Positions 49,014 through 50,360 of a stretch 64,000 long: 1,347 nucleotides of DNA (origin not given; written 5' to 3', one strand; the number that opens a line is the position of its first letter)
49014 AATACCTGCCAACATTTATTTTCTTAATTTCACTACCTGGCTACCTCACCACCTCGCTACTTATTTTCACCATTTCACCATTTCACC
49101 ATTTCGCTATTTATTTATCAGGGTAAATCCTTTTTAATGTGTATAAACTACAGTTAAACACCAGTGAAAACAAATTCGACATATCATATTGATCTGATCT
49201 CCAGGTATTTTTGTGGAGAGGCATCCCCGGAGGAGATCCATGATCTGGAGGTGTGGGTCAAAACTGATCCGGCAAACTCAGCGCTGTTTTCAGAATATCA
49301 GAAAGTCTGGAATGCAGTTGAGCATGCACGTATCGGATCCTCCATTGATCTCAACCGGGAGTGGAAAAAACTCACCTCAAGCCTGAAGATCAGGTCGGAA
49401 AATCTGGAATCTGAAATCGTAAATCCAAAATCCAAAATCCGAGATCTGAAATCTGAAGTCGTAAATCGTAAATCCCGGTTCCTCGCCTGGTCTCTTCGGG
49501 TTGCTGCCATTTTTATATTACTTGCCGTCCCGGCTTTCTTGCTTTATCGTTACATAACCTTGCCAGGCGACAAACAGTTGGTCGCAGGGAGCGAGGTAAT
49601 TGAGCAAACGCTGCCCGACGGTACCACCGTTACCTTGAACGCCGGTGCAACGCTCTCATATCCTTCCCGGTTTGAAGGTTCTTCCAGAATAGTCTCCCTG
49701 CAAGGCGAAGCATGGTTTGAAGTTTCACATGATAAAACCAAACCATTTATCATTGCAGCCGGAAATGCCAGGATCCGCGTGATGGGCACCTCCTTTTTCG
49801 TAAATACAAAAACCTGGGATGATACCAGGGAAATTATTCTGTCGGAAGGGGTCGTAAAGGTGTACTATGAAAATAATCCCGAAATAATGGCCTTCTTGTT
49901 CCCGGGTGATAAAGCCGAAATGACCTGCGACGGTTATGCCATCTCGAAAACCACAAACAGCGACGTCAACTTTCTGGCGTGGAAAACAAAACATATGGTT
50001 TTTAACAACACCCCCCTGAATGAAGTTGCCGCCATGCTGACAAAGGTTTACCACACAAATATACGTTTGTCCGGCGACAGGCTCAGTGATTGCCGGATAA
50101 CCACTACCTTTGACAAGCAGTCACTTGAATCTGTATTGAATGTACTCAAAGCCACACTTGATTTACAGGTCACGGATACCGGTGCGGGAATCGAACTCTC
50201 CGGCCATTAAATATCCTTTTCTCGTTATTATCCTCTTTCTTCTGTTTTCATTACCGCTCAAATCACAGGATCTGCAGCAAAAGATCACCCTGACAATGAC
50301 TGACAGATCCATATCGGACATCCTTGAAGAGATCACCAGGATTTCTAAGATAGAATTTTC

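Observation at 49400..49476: Heptanucleotide array (11 x 7 nt) in the FecR linker: possible phase switch of trans-envelope signalling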

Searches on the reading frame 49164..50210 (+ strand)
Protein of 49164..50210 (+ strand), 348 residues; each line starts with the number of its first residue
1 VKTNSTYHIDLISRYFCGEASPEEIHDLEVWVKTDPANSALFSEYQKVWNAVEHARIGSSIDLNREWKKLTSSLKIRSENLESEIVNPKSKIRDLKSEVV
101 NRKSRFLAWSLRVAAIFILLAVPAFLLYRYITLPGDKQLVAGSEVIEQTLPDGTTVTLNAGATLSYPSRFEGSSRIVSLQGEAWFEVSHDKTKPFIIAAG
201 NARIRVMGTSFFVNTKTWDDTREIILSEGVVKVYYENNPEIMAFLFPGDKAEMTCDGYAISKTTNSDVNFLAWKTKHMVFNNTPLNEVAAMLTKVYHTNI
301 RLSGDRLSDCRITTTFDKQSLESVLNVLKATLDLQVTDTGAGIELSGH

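Call 6: search_protein_families(library=pfam, proteins=[window:49164-50210:+], max_evalue=0.01)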
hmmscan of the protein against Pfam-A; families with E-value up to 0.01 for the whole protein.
window:49164-50210:+ (348 aa): 2 families
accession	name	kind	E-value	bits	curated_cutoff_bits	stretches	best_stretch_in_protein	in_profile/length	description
PF16344.10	FecR_C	-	9.7e-15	54.8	24.4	1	278-340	2-65/70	FecR, C-terminal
PF04773.18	FecR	-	9.2e-14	52.1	24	1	144-232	9-97/97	FecR protein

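Call 7: find_encoding_contigs(protein=window:49164-50210:+, flank=5000, max_places=10)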
Protein window:49164-50210:+ (348 aa): 1 contig read that carries it; 1 place shown.
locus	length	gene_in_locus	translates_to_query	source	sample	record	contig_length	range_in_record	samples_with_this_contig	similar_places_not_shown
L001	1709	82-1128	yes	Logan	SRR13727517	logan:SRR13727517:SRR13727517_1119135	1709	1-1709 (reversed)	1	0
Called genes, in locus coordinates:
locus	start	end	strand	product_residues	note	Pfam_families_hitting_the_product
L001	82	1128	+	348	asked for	PF04773:FecR, PF16344:FecR_C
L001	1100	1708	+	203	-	?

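Call 8: find_homologous_proteins(query=window:49164-50210:+, max_evalue=1e-10)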
Query window:49164-50210:+ (348 aa): 350 proteins with E <= 1e-10 among 8000 candidates; the best 120 are listed.
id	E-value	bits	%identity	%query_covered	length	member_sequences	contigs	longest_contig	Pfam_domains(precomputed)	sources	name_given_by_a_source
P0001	1.9e-229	778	100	100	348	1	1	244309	PF16344.11,PF04773.19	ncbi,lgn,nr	ncbi:MAG: FecR domain-containing protein [Bacteroidales bacterium]|nr:FecR domain-containing protein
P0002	5.2e-157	540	70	100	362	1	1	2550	PF16344.11,PF04773.19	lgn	-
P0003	1.4e-153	529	69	100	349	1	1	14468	PF16344.11,PF04773.19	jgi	jgi:transmembrane sensor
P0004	6.6e-153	527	70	100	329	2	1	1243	PF16344.11,PF04773.19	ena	-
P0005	1.3e-150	519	67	100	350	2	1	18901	PF16344.11,PF04773.19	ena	-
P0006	2.8e-148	511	66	100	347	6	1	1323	PF16344.11,PF04773.19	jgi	-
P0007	3.2e-146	505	65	100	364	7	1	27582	PF16344.11,PF04773.19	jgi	-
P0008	7.2e-145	500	63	100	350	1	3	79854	PF16344.11,PF04773.19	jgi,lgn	-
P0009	1.5e-144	499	64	100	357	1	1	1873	PF16344.11,PF04773.19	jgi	jgi:ferric-dicitrate binding protein FerR (iron transport regulator)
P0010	3.7e-144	498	67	100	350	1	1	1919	PF16344.11,PF04773.19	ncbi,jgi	jgi:transmembrane sensor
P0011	6.9e-144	497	65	100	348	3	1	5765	PF16344.11,PF04773.19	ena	-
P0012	2.2e-143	495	66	100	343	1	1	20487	PF16344.11,PF04773.19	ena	-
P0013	4.8e-143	494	65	100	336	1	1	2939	PF16344.11,PF04773.19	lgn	-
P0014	1.9e-142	492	65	100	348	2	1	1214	PF16344.11,PF04773.19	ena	-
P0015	2.2e-142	492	66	100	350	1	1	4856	PF16344.11,PF04773.19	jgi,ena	jgi:ferric-dicitrate binding protein FerR (iron transport regulator)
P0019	2.0e-139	482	64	100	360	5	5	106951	PF16344.11,PF04773.19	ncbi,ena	-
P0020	3.3e-139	482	63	100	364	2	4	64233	PF16344.11,PF04773.19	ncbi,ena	-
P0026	1.8e-136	473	64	100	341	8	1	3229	PF16344.11,PF04773.19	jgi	jgi:ferric-dicitrate binding protein FerR (iron transport regulator)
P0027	2.1e-136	472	62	100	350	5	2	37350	PF16344.11,PF04773.19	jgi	jgi:ferric-dicitrate binding protein FerR (iron transport regulator)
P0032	4.8e-134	465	61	100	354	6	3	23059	PF16344.11,PF04773.19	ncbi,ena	-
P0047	1.9e-127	443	59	100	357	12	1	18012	PF16344.11,PF04773.19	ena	-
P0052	1.1e-124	434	58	100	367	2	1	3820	PF16344.11,PF04773.19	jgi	jgi:ferric-dicitrate binding protein FerR (iron transport regulator)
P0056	9.3e-122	424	55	100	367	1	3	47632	PF16344.11,PF04773.19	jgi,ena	-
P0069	2.0e-111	390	66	77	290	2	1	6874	PF16344.11,PF04773.19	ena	-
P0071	3.1e-110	386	67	74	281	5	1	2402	PF16344.11,PF04773.19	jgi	jgi:ferric-dicitrate binding protein FerR (iron transport regulator)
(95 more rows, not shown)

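Call 12: find_related_loci(query=A1, collection=genome_contigs, flank=4000)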
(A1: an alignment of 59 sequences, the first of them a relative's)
Query A1 (348 aa) in genome_contigs; peptide patterns used: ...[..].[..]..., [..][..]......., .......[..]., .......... (x = any residue, [..] = any of these).
600 stretches matched a pattern (row limit reached: there are more); 570 encode a relative of the query (tblastn E <= 1e-3); the best 80 are kept; 80 distinct loci.
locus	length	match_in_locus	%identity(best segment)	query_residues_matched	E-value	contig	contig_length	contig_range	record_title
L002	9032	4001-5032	67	1-348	3e-159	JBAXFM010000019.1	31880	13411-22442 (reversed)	MAG: Bacteroidota bacterium isolate ELA271 MAG271_19, whole genome shotgun sequence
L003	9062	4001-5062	64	1-348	6e-150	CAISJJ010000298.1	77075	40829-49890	MAG: uncultured Bacteroidales bacterium isolate Ja1_bin-1976 genome assembly, contig: bin-1976:298/547, whole genome sho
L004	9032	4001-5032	63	1-348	1e-146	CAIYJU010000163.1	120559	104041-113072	MAG: uncultured Bacteroidales bacterium isolate Ja1_bin-2221 genome assembly, contig: bin-2221:163/210, whole genome sho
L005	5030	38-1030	61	1-347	7e-145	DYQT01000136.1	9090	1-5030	MAG TPA_asm: Draconibacterium orientale isolate SulCav_GS10_10_7_44_10 SulCav_GS10_10_14317_length_9090_cov_5_775650, wh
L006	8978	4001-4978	62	1-347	7e-144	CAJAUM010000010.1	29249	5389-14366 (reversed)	MAG: uncultured Bacteroidales bacterium isolate Loc090907-6m_bin-511 genome assembly, contig: bin-511:010/155, whole gen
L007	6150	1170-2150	63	1-348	2e-143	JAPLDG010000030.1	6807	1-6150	MAG: Bacteroidetes bacterium isolate LacPavin_0419_WC70L_MAG_45_7 LacPavin_0419_WC70L_scaffold_210186, whole genome shot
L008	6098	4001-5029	61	1-348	1e-141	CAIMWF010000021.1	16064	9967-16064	MAG: uncultured Bacteroidales bacterium isolate AlinenLipids_bin-5057 genome assembly, contig: bin-5057:021/175, whole g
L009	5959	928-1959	55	1-348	4e-126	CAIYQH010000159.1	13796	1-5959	MAG: uncultured Bacteroidales bacterium isolate Kiruna_bin-02728 genome assembly, contig: bin-02728:159/620, whole genom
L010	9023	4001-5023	52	1-348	9e-114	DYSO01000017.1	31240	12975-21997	MAG TPA_asm: Draconibacterium orientale isolate SulCav_PC08_3_10_45_10 SulCav_PC08-3_715_length_31240_cov_6.285522, whol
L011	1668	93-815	65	108-348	3e-109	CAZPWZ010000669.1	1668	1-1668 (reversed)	MAG TPA_asm: uncultured Draconibacterium sp. isolate SRP302447_co3_194 genome assembly, contig: NODE_272304_length_1668_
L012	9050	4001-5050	46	1-347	4e-101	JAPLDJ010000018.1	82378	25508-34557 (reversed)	MAG: Bacteroidetes bacterium isolate LacPavin_0920_WC70_MAG_47_14 LacPavin_0920_WC70_scaffold_1905231, whole genome shot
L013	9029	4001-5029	59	1-347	8e-134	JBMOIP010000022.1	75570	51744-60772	MAG: Bacteroidales bacterium isolate Deming_bin.452 contig491, whole genome shotgun sequence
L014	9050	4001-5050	45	1-347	6e-98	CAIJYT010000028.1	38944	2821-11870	MAG: uncultured Bacteroidales bacterium isolate KR_bin-2728 genome assembly, contig: bin-2728:028/289, whole genome shot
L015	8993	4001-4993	45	1-348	3e-98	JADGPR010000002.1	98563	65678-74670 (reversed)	MAG: Bacteroidales bacterium isolate Chersky.15_51 contig-100_16, whole genome shotgun sequence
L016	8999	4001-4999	47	1-347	6e-98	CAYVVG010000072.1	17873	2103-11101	MAG TPA_asm: uncultured Prolixibacteraceae bacterium isolate SRP220891_co1_52 genome assembly, contig: NODE_5932_length_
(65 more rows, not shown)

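Call 13: find_related_loci(query=A1, collection=metagenome_contigs, flank=4000)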
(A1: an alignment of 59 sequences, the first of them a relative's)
Query A1 (348 aa) in metagenome_contigs; peptide patterns used: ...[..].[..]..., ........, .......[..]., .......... (x = any residue, [..] = any of these).
600 stretches matched a pattern (row limit reached: there are more); 508 encode a relative of the query (tblastn E <= 1e-3); the best 80 are kept; 80 distinct loci.
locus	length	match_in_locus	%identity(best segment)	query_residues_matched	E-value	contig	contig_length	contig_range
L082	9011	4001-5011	62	1-348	2e-142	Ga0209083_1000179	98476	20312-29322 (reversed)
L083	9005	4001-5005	59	1-348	4e-137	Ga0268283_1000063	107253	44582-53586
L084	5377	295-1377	45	1-348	6e-103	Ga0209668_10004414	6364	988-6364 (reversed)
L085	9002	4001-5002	44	1-347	2e-96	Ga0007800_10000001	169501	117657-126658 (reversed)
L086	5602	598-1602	43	1-347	8e-95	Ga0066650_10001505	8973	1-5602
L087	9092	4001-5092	43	1-347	1e-93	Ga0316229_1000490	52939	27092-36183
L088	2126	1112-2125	44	1-341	8e-98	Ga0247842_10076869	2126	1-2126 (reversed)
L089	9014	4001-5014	42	1-347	1e-92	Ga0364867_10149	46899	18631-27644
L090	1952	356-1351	43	1-348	1e-92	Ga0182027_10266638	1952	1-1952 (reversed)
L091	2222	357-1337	45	24-347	1e-88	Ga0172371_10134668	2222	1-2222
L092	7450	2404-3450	41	1-348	4e-85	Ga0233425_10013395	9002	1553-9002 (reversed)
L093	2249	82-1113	41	1-348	9e-88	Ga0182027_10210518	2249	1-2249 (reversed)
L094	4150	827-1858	41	1-348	5e-85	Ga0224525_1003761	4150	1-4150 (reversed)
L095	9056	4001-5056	41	1-347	4e-84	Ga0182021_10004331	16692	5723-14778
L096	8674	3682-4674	41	1-348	9e-84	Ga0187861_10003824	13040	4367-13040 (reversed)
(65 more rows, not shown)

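Call 24: list_cluster_members(proteins=[P0047, P0026, P0007, P0006, P0032, P0019, P0027, P0071, P0069, P0020])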
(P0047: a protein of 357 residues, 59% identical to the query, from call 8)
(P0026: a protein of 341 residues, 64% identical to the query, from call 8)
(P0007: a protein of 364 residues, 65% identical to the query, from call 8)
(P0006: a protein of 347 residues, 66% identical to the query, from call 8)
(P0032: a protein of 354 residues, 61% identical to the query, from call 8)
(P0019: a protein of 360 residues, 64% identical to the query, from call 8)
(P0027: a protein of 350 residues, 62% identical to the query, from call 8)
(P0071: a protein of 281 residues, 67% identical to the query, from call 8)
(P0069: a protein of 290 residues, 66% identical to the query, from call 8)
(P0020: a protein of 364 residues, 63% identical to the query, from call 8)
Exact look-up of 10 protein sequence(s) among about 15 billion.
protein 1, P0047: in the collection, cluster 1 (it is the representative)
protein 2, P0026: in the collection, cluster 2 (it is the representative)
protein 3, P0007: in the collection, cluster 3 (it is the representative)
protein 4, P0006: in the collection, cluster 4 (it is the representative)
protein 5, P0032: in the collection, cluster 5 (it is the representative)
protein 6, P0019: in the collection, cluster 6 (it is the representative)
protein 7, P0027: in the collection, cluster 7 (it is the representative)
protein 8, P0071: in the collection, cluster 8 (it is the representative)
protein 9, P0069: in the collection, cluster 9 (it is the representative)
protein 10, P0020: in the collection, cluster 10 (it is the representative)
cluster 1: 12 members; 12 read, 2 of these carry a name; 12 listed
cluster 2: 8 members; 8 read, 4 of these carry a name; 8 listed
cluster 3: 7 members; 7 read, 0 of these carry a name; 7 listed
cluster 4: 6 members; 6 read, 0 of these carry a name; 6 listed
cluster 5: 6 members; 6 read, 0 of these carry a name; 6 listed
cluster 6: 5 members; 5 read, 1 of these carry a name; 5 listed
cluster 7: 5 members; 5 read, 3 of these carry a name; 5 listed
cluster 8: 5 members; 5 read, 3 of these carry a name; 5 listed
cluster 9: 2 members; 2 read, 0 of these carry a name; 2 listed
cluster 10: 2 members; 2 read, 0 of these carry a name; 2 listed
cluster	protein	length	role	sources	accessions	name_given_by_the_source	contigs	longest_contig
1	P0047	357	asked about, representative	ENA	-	-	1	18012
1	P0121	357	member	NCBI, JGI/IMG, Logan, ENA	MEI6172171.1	MAG: FecR domain-containing protein [Bacteroidota bacterium]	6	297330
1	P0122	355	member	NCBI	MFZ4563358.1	MAG: FecR family protein, partial [Bacteroidales bacterium]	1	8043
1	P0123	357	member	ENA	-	-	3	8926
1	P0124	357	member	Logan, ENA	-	-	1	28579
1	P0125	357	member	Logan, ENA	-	-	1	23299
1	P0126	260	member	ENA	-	-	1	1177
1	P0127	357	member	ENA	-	-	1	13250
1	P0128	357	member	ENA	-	-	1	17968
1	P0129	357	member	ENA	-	-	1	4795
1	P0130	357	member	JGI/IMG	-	-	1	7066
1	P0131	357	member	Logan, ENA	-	-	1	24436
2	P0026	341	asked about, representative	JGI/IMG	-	ferric-dicitrate binding protein FerR (iron transport regulator)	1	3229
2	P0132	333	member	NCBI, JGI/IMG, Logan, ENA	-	ferric-dicitrate binding protein FerR (iron transport regulator)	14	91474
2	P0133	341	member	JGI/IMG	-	ferric-dicitrate binding protein FerR (iron transport regulator)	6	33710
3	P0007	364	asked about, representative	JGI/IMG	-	-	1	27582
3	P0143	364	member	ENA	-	-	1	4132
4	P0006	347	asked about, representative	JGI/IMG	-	-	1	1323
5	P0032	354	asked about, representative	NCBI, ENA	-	-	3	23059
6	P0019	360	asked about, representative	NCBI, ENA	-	-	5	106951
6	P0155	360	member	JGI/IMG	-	ferric-dicitrate binding protein FerR (iron transport regulator)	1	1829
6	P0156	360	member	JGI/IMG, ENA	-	-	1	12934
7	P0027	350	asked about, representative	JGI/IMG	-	ferric-dicitrate binding protein FerR (iron transport regulator)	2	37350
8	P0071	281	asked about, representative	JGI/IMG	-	ferric-dicitrate binding protein FerR (iron transport regulator)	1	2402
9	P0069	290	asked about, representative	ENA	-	-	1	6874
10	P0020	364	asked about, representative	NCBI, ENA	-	-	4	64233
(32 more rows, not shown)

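Call 29: find_encoding_contigs(protein=P0155, flank=1500, max_places=3)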
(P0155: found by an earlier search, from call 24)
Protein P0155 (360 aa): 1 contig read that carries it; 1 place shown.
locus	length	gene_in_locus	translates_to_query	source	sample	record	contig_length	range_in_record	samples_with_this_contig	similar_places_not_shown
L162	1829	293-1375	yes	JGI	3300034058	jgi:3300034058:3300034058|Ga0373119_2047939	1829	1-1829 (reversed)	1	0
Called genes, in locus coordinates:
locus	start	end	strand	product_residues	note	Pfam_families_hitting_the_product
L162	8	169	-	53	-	-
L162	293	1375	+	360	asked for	PF04773:FecR, PF16344:FecR_C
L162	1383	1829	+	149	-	?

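Call 30: find_encoding_contigs(protein=P0156, flank=1500, max_places=3)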
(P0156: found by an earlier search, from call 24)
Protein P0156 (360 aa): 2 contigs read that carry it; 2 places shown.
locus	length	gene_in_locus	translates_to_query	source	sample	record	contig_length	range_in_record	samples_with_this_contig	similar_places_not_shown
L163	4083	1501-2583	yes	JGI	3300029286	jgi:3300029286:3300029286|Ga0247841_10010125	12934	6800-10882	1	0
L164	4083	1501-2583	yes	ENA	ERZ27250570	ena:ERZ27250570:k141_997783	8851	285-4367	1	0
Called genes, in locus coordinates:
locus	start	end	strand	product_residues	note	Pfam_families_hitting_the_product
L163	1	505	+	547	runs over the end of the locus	PF00501:AMP-binding, PF23562:AMP-binding_C_3 (weak)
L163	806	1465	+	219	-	PF04542:Sigma70_r2, PF04545:Sigma70_r4, PF08281:Sigma70_r4_2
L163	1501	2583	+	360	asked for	PF04773:FecR, PF16344:FecR_C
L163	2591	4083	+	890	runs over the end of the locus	PF07660:STN (faint), PF13620:CarboxypepD_reg, PF13715:CarbopepD_reg_2, PF07715:Plug, PF00593:TonB_dep_Rec_b-barrel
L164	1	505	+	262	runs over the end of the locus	?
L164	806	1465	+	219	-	PF04542:Sigma70_r2, PF04545:Sigma70_r4, PF08281:Sigma70_r4_2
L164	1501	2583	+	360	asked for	PF04773:FecR, PF16344:FecR_C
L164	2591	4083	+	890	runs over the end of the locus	PF07660:STN (faint), PF13620:CarboxypepD_reg, PF13715:CarbopepD_reg_2, PF07715:Plug, PF00593:TonB_dep_Rec_b-barrel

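Call 31: find_encoding_contigs(protein=P0002, flank=1500, max_places=3)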
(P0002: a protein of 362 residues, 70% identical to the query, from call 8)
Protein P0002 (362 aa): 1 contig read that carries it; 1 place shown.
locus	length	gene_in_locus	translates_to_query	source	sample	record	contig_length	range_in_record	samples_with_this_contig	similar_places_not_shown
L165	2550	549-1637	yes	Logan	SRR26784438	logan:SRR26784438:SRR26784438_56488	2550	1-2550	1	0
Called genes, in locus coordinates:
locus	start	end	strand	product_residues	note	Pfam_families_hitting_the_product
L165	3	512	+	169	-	?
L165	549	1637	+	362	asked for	PF04773:FecR, PF16344:FecR_C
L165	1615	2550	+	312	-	?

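Call 32: find_encoding_contigs(protein=P0069, flank=1500, max_places=3)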
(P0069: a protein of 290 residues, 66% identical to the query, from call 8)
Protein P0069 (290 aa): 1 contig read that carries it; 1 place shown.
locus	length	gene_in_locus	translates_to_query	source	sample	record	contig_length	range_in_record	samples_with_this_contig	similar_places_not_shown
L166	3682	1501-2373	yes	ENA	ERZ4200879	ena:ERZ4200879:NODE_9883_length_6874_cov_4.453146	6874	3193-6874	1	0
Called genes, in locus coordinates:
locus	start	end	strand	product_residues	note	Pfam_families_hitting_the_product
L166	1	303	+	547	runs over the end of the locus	PF00501:AMP-binding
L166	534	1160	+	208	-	PF04542:Sigma70_r2, PF08281:Sigma70_r4_2, PF04545:Sigma70_r4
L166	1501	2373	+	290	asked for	PF04773:FecR, PF16344:FecR_C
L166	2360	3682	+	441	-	?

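Call 41: find_encoding_contigs(protein=P0056, flank=1500, max_places=2)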
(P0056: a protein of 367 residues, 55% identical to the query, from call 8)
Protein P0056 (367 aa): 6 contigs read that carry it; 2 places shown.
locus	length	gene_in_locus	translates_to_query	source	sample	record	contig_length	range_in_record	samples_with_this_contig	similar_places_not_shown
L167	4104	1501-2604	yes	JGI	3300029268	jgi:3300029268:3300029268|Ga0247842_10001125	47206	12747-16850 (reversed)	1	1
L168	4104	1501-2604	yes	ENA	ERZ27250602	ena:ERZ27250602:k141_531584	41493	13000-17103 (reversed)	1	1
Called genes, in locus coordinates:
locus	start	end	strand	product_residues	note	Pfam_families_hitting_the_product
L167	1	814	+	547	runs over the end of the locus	PF00501:AMP-binding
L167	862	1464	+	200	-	PF04542:Sigma70_r2, PF08281:Sigma70_r4_2, PF04545:Sigma70_r4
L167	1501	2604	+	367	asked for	PF04773:FecR, PF16344:FecR_C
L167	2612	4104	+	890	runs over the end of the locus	PF07660:STN (weak), PF13620:CarboxypepD_reg, PF13715:CarbopepD_reg_2, PF07715:Plug, PF00593:TonB_dep_Rec_b-barrel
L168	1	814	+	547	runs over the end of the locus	PF00501:AMP-binding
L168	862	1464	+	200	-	PF04542:Sigma70_r2, PF08281:Sigma70_r4_2, PF04545:Sigma70_r4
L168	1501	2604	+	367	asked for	PF04773:FecR, PF16344:FecR_C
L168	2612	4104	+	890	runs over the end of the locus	PF07660:STN (weak), PF13620:CarboxypepD_reg, PF13715:CarbopepD_reg_2, PF07715:Plug, PF00593:TonB_dep_Rec_b-barrel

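Call 42: find_encoding_contigs(protein=P0052, flank=1500, max_places=2)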
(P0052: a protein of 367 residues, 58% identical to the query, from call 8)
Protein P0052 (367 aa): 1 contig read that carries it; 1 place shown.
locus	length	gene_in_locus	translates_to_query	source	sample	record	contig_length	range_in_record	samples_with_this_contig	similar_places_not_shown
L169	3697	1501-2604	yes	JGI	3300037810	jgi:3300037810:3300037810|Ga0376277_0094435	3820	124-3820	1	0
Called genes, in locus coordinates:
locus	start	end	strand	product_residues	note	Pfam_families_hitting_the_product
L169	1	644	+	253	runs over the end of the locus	PF00501:AMP-binding, PF23562:AMP-binding_C_3 (weak)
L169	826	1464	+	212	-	PF04542:Sigma70_r2, PF08281:Sigma70_r4_2, PF04545:Sigma70_r4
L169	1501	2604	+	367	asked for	PF04773:FecR, PF16344:FecR_C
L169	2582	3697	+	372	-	?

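Call 47: search_solved_structures(query=A1, max_evalue=0.01)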
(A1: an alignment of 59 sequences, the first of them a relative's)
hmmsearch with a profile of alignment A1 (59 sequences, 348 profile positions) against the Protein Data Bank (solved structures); distinct sequences matched with E-value up to 0.01: 3.
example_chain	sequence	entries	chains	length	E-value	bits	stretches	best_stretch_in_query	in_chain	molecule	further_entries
4m0n_A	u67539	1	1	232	2.5e-41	144.9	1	139-341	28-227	Conserved hypothetical protein, putative anti-sigma factor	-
4m0h_A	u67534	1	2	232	4.3e-41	144.1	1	139-341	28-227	Conserved hypothetical protein, putative anti-sigma factor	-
6ovk_R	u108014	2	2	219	3.7e-06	29.2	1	142-334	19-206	Siderophore-interacting protein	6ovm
